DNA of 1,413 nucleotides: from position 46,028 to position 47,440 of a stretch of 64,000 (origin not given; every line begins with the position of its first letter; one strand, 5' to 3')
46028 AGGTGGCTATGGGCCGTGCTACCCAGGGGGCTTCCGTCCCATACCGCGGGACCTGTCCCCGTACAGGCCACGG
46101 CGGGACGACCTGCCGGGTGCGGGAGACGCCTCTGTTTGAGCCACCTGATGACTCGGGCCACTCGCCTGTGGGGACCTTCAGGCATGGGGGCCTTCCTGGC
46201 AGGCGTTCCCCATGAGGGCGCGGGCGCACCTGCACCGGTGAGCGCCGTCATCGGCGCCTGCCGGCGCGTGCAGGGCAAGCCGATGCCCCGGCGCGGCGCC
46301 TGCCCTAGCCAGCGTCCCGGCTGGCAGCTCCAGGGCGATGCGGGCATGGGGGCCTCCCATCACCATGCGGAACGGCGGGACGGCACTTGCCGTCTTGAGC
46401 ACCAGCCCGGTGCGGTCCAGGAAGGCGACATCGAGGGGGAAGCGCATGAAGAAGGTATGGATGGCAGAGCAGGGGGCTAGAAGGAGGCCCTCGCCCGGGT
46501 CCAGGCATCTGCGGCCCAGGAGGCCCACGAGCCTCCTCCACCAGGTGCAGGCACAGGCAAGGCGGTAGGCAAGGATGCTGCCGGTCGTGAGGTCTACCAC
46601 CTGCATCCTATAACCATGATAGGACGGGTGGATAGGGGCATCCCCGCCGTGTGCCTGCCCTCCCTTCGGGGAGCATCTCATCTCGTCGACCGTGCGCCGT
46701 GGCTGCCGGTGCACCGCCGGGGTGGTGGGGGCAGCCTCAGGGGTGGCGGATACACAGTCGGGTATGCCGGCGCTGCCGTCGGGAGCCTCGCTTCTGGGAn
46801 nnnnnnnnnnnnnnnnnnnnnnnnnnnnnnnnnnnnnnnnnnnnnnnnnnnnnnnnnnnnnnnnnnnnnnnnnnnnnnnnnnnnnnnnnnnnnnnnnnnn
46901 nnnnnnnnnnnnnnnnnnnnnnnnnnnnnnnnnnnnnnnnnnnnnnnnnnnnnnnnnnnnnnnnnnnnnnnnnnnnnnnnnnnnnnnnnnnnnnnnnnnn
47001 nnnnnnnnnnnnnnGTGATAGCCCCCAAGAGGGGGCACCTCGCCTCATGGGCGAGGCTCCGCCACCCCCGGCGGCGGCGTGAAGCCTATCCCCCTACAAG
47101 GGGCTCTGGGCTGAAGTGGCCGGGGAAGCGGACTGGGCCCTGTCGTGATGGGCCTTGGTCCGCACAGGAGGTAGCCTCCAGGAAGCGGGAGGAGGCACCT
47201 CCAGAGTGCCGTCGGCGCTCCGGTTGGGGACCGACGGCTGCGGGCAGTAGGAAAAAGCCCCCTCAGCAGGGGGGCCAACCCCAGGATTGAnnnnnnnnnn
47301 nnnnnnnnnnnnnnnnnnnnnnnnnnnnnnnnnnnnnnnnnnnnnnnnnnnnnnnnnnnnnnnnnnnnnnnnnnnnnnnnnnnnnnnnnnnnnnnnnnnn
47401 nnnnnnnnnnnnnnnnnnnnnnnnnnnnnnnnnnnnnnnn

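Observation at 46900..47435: Candidate structured non-coding RNA ending at a strong intrinsic terminator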

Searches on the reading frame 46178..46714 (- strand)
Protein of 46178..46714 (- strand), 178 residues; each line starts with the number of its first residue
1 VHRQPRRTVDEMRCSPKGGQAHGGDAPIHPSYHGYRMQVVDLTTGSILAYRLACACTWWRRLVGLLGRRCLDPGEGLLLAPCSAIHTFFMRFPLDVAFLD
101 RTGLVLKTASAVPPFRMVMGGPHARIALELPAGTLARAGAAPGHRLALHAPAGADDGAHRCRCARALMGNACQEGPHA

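Call 14: search_protein_families(library=pfam, proteins=[window:46178-46714:-], max_evalue=0.01)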
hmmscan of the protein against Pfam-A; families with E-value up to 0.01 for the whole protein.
window:46178-46714:- (178 aa): 1 family
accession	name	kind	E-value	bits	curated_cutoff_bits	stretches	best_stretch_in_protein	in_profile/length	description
PF02643.20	DUF192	-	2.5e-17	63.2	27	1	52-147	3-95/96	Uncharacterized ACR, COG1430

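Call 24: find_related_loci(query=window:46178-46714:-, collection=genome_contigs, flank=10000)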
Query window:46178-46714:- (178 aa) in genome_contigs; peptide patterns used: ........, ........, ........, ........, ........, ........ (x = any residue, [..] = any of these).
267 stretches matched a pattern; 93 encode a relative of the query (tblastn E <= 1e-3); the best 80 are kept; 80 distinct loci.
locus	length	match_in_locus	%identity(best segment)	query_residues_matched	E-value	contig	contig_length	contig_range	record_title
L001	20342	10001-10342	47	37-150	2e-29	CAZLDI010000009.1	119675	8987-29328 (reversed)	MAG TPA_asm: uncultured Dehalococcoidia bacterium isolate SRP119689_co1_231 genome assembly, contig: NODE_125_length_119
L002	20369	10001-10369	44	17-143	7e-25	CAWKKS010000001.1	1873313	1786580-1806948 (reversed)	MAG: Candidatus Dormibacteraeota bacterium isolate MFD04580.bin.2.87 genome assembly, contig: contig_12725, whole genome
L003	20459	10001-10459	37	20-173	8e-25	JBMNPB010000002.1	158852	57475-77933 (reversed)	MAG: bacterium isolate SBF912SR1HQ0025 scaffold_181_c1, whole genome shotgun sequence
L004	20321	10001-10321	45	45-151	1e-24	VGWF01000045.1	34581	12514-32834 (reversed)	MAG: Lentisphaerae bacterium isolate K_DeepCast_100m_m2_028 K_DeepCast_100m_m2_028_Ga0194127_10001459, whole genome shot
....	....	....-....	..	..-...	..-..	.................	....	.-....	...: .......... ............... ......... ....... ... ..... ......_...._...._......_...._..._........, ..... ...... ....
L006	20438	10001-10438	41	11-151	9e-24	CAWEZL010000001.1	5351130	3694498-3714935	MAG: uncultured Acidobacteriota bacterium isolate MFD00905.bin.1.54 genome assembly, contig: contig_1868, whole genome s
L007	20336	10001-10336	45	36-148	1e-23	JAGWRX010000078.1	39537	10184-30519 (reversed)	MAG: Acidobacteriota bacterium isolate REEB336 k141_1364484, whole genome shotgun sequence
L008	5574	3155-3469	49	44-148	3e-23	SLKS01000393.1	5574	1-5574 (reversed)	MAG: Kiritimatiellae bacterium isolate CSSed165cm_27R1 CSSed16-5cm-72557, whole genome shotgun sequence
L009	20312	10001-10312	45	45-148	4e-23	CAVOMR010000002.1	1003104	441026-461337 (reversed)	MAG: Candidatus Dormibacteraeota bacterium isolate MFD00008.bin.2.5 genome assembly, contig: contig_20898, whole genome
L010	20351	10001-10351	50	34-148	5e-23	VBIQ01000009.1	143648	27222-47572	MAG: Chloroflexi bacterium isolate CF_134 14_0927_12_20cm_scaffold_14, whole genome shotgun sequence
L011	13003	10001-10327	46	40-148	6e-23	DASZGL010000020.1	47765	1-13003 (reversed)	MAG TPA_asm: Candidatus Dormiibacterota bacterium isolate SMAG_U6547 k141_2253799, whole genome shotgun sequence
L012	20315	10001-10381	41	20-148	1e-22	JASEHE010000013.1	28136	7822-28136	MAG: Verrucomicrobiota bacterium isolate Yes70-15 NODE_13_length_28136_cov_12.886293, whole genome shotgun sequence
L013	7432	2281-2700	37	3-148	1e-22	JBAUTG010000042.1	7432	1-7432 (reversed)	MAG: Candidatus Dormiibacterota bacterium isolate MFD05778_ilm_asm_bin2 k127_182419, whole genome shotgun sequence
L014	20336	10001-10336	45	37-148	1e-22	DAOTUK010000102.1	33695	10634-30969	MAG TPA_asm: Chloroflexaceae bacterium isolate F17_56 k129_1099736, whole genome shotgun sequence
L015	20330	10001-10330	41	33-143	2e-22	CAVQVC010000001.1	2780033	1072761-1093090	MAG: uncultured Chloroflexia bacterium isolate MFD10007.bin.2.9 genome assembly, contig: contig_3036, whole genome shotg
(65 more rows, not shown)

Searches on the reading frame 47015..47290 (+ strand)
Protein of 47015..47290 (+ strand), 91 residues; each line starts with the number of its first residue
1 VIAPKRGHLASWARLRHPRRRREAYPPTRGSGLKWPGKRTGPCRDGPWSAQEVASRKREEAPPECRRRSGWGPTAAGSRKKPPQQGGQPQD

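Call 14: search_protein_families(library=pfam, proteins=[window:47015-47290:+], max_evalue=0.01)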
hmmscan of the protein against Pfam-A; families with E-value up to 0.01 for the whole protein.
window:47015-47290:+ (91 aa): 0 families
